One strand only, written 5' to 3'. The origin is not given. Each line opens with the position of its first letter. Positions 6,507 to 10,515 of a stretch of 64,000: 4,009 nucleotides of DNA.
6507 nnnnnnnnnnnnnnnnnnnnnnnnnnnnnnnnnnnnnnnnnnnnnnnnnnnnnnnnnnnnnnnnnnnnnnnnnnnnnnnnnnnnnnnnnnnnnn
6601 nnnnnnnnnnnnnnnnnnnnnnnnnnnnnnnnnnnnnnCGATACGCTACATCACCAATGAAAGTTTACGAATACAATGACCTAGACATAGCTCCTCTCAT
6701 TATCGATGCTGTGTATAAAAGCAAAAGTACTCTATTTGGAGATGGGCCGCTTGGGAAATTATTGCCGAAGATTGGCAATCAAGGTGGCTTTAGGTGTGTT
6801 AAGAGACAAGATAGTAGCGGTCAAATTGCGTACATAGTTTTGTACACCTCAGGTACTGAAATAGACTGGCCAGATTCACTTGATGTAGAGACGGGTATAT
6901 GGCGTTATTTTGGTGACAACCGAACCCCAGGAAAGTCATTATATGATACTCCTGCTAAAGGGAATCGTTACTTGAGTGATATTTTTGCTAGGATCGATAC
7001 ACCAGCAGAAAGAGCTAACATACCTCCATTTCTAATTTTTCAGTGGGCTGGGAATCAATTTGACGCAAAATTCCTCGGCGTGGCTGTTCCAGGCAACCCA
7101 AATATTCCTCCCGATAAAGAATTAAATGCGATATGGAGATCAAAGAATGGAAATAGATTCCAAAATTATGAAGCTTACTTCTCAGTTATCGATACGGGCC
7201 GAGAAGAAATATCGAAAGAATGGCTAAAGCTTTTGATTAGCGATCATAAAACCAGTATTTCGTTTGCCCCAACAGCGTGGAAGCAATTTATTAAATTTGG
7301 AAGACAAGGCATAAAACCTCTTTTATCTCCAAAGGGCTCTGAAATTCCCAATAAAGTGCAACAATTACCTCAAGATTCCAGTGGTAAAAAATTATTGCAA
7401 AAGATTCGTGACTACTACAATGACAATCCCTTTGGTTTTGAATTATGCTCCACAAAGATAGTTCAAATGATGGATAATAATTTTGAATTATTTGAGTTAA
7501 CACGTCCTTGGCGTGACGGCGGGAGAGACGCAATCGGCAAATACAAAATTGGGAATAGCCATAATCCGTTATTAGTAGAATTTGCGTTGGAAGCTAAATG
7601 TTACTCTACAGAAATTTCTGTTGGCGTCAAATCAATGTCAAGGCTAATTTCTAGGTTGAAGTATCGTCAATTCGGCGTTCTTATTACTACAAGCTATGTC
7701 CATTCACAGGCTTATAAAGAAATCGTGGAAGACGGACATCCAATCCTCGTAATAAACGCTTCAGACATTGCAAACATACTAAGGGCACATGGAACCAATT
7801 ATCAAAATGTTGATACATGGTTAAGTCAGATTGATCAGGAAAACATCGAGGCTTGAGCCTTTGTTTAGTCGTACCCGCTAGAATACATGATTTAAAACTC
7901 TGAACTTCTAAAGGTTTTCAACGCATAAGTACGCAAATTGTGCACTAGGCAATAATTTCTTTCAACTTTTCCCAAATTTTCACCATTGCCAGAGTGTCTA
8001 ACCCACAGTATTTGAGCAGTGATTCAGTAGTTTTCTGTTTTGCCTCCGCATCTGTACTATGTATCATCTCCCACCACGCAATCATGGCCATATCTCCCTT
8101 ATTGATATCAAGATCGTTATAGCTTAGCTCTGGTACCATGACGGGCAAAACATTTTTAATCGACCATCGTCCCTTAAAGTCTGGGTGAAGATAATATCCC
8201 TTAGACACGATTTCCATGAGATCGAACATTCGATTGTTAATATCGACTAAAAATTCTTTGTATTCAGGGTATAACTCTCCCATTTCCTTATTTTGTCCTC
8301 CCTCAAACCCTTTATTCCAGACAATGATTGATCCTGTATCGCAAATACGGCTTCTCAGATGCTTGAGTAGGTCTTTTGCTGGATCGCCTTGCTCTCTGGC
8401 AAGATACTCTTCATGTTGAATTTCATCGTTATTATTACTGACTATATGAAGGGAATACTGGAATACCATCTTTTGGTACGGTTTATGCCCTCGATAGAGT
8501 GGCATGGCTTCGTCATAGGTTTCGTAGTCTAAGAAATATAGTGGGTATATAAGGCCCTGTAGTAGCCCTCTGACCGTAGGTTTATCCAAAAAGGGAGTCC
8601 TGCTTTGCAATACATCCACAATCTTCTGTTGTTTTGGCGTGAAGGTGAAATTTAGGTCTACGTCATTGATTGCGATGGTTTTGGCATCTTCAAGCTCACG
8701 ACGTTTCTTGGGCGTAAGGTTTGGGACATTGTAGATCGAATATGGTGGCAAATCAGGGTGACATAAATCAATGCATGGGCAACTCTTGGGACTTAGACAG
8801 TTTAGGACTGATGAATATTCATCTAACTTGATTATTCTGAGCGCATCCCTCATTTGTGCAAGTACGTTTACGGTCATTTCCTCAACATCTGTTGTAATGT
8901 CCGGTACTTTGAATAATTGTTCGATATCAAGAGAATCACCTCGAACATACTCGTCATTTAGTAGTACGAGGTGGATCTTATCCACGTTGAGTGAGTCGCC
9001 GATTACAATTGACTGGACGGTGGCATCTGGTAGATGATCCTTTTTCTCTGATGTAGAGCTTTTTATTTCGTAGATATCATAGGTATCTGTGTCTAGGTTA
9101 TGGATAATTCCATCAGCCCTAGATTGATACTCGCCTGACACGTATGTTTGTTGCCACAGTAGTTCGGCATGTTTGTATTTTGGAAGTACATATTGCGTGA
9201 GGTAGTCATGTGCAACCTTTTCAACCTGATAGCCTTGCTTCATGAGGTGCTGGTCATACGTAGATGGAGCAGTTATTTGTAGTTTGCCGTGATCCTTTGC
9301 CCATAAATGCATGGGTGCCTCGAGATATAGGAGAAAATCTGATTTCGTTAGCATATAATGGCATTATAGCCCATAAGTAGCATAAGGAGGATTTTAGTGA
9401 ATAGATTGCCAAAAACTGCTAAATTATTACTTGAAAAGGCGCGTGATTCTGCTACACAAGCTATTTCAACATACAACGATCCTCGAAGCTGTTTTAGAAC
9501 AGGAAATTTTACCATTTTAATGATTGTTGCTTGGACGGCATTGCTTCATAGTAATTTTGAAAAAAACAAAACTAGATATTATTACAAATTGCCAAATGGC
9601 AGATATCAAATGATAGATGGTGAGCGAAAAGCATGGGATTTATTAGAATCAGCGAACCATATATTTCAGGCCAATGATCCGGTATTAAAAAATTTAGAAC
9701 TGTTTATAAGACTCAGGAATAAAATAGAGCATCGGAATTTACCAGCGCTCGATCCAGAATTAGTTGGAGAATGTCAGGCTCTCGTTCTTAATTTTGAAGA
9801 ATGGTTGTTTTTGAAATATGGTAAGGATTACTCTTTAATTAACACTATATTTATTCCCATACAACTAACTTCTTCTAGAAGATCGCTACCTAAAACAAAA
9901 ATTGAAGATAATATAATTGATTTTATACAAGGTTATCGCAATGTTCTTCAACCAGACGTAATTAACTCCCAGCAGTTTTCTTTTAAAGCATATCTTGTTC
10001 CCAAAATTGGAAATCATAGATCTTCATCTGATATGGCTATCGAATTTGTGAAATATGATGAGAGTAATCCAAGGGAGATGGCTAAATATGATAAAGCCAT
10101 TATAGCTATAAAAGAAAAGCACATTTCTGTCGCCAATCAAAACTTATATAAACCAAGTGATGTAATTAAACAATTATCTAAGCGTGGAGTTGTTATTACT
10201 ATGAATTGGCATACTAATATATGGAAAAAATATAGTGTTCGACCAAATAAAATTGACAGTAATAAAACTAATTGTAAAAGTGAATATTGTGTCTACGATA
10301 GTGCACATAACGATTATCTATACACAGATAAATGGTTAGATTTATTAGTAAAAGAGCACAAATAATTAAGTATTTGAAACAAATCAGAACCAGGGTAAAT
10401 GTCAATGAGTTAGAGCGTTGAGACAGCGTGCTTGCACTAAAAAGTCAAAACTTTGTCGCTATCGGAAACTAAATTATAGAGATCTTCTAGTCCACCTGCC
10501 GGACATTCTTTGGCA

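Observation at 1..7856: Dcm-linked Z1 ATPase / DUF4420 nuclease / AIPR operon with a fifth nuclease-like gene: a predicted but uncharacterised defense module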

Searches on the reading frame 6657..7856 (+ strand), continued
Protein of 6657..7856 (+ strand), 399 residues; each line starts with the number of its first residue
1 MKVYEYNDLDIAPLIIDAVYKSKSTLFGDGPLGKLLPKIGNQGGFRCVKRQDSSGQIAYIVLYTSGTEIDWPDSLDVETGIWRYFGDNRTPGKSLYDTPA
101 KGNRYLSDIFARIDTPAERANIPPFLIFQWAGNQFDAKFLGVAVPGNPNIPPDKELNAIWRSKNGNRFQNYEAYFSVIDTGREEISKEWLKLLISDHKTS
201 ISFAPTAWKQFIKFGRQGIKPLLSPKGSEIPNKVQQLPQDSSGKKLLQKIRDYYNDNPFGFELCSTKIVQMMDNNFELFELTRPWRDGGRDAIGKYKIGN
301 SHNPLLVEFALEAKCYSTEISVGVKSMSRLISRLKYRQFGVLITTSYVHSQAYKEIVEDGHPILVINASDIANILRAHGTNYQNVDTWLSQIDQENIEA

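Call 71: search_protein_families(library=pfam, proteins=[L043:11704-13149:+, L043:13164-14294:+, L058:2230-5448:+, L058:5939-7075:+, L058:7081-8514:+, L087:6769-9981:+, L087:11263-12735:+, L040:8247-9926:+, L055:7931-9940:+, L030:8468-9928:+], max_evalue=0.001)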
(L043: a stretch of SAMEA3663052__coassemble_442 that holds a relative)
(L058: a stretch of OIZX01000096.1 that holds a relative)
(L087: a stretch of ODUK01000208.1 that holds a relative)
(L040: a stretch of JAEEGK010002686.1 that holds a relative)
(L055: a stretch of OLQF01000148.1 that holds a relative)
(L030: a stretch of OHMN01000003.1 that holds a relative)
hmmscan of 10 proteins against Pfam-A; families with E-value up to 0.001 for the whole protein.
L043:11704-13149:+ (481 aa): 1 family
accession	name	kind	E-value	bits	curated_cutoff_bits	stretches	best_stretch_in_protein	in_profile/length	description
PF02976.21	MutH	-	2.1e-37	127.6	23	1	81-184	1-103/103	DNA mismatch repair enzyme MutH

L043:13164-14294:+ (376 aa): 0 families

L058:2230-5448:+ (1072 aa): 4 families
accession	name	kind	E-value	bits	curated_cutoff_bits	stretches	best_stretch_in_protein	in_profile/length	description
PF00270.35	DEAD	-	2.3e-23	83.2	26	1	313-477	14-164/167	DEAD/DEAH box helicase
PF00271.37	Helicase_C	-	3e-23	82.6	23.5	1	526-637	2-109/110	Helicase conserved C-terminal domain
PF04851.21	ResIII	-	1.8e-08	34.9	22.5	1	292-471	7-161/164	Type III restriction enzyme, res subunit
PF22590.2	Cas3-like_C_2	-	0.00039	21.1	27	0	541-638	2-105/106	CRISPR-associated nuclease/helicase Cas3, C-terminal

L058:5939-7075:+ (378 aa): 0 families

L058:7081-8514:+ (477 aa): 1 family
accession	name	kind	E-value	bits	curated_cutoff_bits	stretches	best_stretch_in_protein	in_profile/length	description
PF02976.21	MutH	-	3.8e-38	129.9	23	1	73-176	1-103/103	DNA mismatch repair enzyme MutH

L087:6769-9981:+ (1070 aa): 5 families
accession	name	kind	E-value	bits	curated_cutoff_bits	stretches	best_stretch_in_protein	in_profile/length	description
PF00270.35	DEAD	-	3.7e-24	85.8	26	1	314-478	14-164/167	DEAD/DEAH box helicase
PF00271.37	Helicase_C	-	5e-21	75.5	23.5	1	527-638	2-109/110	Helicase conserved C-terminal domain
PF04851.21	ResIII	-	1e-08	35.7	22.5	1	292-472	7-161/164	Type III restriction enzyme, res subunit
PF22590.2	Cas3-like_C_2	-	0.00011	22.9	27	1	542-639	2-105/106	CRISPR-associated nuclease/helicase Cas3, C-terminal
PF13307.12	Helicase_C_2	-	0.00015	22.3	25.3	0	540-613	7-83/170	Helicase C-terminal domain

L087:11263-12735:+ (490 aa): 1 family
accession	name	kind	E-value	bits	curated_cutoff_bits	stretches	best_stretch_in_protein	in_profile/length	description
PF02976.21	MutH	-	2.4e-33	114.5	23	1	64-167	1-103/103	DNA mismatch repair enzyme MutH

L040:8247-9926:+ (559 aa): 2 families
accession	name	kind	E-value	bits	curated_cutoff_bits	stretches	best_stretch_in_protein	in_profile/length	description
PF03235.19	GmrSD_N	-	1.3e-30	107.4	33.2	1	12-239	3-199/199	GmrSD restriction endonuclease, N-terminal domain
PF07510.16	GmrSD_C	-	9.8e-06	25.9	23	1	422-545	3-135/138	GmrSD restriction endonucleases, C-terminal domain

L055:7931-9940:+ (669 aa): 2 families
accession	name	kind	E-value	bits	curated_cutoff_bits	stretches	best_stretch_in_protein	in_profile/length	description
PF03235.19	GmrSD_N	-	1.5e-15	58.3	33.2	1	12-305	4-196/199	GmrSD restriction endonuclease, N-terminal domain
PF07510.16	GmrSD_C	-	0.00058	20.2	23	1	560-610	41-97/138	GmrSD restriction endonucleases, C-terminal domain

L030:8468-9928:+ (486 aa): 1 family
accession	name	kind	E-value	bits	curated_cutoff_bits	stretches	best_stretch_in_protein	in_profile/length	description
PF02976.21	MutH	-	1.9e-38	130.9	23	2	50-155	1-102/103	DNA mismatch repair enzyme MutH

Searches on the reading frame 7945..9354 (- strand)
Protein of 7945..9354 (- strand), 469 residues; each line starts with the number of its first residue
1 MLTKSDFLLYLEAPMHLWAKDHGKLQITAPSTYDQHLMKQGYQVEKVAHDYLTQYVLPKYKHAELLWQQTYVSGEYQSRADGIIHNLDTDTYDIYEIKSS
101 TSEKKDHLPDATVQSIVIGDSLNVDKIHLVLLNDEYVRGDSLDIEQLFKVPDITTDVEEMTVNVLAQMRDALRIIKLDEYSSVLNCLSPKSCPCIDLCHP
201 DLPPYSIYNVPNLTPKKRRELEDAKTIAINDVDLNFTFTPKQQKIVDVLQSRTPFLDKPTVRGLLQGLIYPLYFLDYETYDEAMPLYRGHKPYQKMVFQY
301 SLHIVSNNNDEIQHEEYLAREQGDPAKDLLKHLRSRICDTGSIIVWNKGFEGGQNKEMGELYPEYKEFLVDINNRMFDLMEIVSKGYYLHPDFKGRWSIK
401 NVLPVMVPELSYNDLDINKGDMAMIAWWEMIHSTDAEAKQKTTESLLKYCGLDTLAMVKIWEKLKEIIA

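Call 6: search_protein_families(library=pfam, proteins=[window:7945-9354:-], max_evalue=0.01)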
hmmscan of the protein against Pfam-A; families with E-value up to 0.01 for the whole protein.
window:7945-9354:- (469 aa): 2 families
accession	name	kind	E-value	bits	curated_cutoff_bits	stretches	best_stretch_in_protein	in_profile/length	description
PF11074.14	DUF2779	-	1.1e-39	136.1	23.3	1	273-398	1-126/126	Domain of unknown function(DUF2779)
PF03175.18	DNA_pol_B_2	-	0.0044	16.4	25.8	1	398-468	93-162/468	DNA polymerase type B, organellar and viral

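Call 7: search_protein_families(library=padloc, proteins=[window:7945-9354:-], max_evalue=0.01)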
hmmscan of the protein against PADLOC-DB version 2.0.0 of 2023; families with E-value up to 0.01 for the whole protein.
window:7945-9354:- (469 aa): 0 families

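Call 8: search_protein_families(library=ncbifam, proteins=[window:7945-9354:-], max_evalue=0.01)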
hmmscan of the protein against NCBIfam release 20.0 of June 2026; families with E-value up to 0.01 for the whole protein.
window:7945-9354:- (469 aa): 1 family
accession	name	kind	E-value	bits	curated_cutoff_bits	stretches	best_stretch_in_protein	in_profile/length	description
NF045869.1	UU173_fam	subfamily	7.5e-15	54.9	225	1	276-468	417-648/650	UU173 family protein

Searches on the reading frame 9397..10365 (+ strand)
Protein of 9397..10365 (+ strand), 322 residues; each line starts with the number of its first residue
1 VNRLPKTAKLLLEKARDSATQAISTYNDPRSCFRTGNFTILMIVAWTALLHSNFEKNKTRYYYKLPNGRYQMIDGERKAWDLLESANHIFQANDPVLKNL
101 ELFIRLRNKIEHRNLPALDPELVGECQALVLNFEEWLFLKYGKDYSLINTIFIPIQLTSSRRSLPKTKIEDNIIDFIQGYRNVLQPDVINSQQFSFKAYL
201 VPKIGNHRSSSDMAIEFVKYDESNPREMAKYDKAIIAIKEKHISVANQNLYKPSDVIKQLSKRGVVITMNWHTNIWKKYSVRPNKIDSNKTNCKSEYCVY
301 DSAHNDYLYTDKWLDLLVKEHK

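Call 6: search_protein_families(library=pfam, proteins=[window:9397-10365:+], max_evalue=0.01)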
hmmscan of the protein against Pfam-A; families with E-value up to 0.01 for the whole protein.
window:9397-10365:+ (322 aa): 1 family
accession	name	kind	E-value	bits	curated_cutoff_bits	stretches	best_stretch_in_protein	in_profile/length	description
PF12358.13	DUF3644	-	2.9e-42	144.8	27.6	1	11-182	2-181/183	Domain of unknown function (DUF3644)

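Call 7: search_protein_families(library=padloc, proteins=[window:9397-10365:+], max_evalue=0.01)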
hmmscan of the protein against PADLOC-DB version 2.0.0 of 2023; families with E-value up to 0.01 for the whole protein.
window:9397-10365:+ (322 aa): 7 families
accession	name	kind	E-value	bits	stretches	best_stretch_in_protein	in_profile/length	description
PDLC04950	PDC-S19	-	2.5e-117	390.1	1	1-320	1-330/353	-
PDLC04948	PDC-S19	-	1.4e-41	141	1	8-315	12-311/325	-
PDLC04952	PDC-S19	-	2.8e-12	44.8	1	6-320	3-309/328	-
PDLC04954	PDC-S19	-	3.6e-10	37.7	1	6-57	4-55/330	-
PDLC04953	PDC-S19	-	2.6e-09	35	1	9-154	8-157/333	-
PDLC04949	PDC-S19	-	9.9e-08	29.7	1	6-320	5-313/334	-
PDLC04955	PDC-S19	-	2.4e-06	25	1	3-154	3-154/338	-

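Call 8: search_protein_families(library=ncbifam, proteins=[window:9397-10365:+], max_evalue=0.01)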
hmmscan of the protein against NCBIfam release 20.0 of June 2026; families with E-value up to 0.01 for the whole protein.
window:9397-10365:+ (322 aa): 0 families
